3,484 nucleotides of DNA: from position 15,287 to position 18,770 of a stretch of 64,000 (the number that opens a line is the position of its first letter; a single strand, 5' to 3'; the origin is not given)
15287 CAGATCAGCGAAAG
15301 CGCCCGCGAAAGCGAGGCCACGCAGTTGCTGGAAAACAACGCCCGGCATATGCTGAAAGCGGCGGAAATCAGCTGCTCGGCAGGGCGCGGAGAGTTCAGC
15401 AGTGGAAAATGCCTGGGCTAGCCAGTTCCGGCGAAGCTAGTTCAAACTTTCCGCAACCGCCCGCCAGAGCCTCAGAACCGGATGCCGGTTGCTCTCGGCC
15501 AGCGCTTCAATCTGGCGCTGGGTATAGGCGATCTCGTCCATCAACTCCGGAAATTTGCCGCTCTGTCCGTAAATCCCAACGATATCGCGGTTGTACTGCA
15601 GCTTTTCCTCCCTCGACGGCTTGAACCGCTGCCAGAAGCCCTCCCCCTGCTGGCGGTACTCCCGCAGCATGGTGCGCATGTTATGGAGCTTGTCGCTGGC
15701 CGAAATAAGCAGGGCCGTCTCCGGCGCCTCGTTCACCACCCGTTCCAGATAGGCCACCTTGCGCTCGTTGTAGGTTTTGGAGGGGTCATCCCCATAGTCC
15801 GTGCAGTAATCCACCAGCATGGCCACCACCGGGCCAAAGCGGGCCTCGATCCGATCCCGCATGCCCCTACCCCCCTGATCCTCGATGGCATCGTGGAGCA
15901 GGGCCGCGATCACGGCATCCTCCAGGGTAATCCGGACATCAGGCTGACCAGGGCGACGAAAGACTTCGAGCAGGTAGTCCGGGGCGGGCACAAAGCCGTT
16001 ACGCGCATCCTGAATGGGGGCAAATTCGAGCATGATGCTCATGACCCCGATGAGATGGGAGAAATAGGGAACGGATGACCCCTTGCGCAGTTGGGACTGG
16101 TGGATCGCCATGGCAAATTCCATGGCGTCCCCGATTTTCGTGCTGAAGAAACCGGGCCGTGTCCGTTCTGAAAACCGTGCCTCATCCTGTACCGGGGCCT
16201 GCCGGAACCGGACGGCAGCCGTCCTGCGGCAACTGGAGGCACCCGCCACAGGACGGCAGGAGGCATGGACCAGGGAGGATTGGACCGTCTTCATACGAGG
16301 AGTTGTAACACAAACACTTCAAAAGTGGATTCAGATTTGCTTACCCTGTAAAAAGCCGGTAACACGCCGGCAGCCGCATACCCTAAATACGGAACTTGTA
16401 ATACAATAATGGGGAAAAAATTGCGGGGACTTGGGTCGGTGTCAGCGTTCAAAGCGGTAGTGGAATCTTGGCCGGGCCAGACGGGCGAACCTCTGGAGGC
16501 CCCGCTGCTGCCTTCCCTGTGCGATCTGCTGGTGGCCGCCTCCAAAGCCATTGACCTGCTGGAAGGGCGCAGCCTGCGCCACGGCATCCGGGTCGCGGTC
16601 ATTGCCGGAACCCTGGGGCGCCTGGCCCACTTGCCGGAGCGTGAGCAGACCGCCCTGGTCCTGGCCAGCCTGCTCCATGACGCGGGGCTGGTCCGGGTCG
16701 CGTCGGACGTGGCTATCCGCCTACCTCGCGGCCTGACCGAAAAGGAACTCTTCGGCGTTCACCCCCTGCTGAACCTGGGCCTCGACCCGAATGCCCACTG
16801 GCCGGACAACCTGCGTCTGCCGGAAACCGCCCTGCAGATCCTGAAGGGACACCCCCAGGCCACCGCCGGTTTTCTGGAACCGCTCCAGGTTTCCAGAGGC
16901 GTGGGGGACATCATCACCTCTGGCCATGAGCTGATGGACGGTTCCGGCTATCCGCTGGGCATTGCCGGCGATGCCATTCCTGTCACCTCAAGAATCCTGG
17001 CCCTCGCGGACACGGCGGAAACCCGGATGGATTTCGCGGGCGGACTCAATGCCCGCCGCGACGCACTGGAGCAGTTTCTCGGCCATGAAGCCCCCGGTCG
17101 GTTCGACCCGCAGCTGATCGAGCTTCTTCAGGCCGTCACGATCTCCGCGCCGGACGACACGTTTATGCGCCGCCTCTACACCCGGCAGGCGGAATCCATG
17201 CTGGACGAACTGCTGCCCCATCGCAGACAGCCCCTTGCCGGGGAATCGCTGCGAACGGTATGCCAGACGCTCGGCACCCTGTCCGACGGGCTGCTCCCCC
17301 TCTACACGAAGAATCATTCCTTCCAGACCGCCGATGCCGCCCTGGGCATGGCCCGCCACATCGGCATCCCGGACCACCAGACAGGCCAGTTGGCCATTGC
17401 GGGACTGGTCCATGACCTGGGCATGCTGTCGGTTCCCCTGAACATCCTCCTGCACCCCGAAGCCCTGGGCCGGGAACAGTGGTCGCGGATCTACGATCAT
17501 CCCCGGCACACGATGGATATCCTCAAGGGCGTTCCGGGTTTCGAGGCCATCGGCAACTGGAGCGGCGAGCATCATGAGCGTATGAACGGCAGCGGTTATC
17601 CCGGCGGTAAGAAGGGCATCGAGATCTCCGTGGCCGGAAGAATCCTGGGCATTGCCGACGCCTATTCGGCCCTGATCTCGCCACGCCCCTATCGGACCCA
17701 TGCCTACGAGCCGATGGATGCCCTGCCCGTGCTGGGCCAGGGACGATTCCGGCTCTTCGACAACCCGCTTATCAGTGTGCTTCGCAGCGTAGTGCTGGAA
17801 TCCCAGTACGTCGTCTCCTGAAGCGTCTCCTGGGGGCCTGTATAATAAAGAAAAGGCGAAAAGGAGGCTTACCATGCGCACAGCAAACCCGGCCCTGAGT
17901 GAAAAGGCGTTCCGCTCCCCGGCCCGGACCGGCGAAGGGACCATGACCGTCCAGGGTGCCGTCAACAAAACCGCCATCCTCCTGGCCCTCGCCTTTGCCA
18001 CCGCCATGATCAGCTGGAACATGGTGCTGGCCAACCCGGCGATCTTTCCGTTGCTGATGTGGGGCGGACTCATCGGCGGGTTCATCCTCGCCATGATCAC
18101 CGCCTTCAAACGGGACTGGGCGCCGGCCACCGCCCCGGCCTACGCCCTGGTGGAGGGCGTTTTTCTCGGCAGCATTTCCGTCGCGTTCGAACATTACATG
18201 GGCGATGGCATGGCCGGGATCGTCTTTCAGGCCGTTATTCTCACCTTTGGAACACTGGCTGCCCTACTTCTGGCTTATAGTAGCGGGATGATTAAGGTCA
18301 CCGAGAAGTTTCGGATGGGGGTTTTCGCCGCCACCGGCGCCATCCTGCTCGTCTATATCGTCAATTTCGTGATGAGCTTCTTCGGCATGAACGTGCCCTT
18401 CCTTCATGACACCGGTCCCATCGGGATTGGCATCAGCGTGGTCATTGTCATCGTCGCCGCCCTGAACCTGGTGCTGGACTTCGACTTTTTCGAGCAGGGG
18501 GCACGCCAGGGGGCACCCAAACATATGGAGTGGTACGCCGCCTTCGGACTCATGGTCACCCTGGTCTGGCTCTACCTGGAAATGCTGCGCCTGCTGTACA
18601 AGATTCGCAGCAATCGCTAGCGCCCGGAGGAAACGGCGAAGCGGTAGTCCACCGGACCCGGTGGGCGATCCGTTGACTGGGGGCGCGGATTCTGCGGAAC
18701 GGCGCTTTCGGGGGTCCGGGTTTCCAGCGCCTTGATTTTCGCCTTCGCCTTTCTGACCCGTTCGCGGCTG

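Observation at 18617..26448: Three-gene cluster encoding a 1619-aa periplasmic AMIN-anchored giant coiled-coil/TPR protein with partner proteins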

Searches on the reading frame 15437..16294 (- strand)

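Call 10: search_protein_families(library=pfam, proteins=[window:15437-16294:-], max_evalue=0.001)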
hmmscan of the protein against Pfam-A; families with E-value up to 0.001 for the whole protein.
window:15437-16294:- (285 aa): 2 families
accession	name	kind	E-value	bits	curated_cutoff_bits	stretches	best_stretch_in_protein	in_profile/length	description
PF13328.12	HD_4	-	7.9e-14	52.1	27.2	1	125-212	38-130/156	HD domain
PF01966.28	HD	-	0.00041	21.1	22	0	77-206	1-116/116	HD domain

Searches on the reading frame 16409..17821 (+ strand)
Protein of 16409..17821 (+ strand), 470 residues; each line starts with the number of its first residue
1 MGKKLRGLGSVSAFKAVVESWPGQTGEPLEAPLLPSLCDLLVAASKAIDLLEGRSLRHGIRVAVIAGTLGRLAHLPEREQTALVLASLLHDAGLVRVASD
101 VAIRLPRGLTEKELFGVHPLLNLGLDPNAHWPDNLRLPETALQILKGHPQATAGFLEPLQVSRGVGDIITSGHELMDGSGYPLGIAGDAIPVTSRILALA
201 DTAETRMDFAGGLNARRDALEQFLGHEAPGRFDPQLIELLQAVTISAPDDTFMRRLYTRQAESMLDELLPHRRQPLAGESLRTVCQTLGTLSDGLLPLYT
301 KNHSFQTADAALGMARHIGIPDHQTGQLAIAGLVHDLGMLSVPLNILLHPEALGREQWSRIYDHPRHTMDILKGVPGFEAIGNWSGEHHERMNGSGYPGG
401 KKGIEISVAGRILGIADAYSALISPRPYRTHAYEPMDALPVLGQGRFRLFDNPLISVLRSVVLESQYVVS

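Call 8: search_protein_families(library=pfam, proteins=[window:16409-17821:+], max_evalue=0.001)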
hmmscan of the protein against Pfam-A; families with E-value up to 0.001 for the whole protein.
window:16409-17821:+ (470 aa): 3 families
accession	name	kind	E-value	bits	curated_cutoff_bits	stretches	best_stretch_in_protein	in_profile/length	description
PF13487.12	HD_5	-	2.4e-49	167.8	27.2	2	302-451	16-167/170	HD domain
PF01966.28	HD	-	4.3e-19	69.3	22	1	302-421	3-115/116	HD domain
PF08668.18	HDOD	-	2.1e-07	31.1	22.9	0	302-342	97-135/196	HDOD domain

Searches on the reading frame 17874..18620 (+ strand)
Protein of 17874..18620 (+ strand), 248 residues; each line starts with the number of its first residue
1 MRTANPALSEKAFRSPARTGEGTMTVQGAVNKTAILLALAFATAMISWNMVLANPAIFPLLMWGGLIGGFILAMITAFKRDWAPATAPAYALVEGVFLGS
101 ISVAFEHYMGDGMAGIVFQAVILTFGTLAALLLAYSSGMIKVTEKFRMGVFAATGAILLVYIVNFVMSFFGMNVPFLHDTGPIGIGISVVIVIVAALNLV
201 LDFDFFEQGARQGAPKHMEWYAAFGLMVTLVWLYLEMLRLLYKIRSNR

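Call 8: search_protein_families(library=pfam, proteins=[window:17874-18620:+], max_evalue=0.001)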
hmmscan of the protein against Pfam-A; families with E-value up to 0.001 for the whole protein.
window:17874-18620:+ (248 aa): 2 families
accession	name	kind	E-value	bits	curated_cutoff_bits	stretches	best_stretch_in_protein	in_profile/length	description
PF12811.12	BaxI_1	-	1.2e-83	280.7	26.2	1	5-245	1-232/233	Bax inhibitor 1 like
PF01027.25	Bax1-I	-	1.3e-08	35.3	34.1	1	33-241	7-207/207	Inhibitor of apoptosis-promoting Bax1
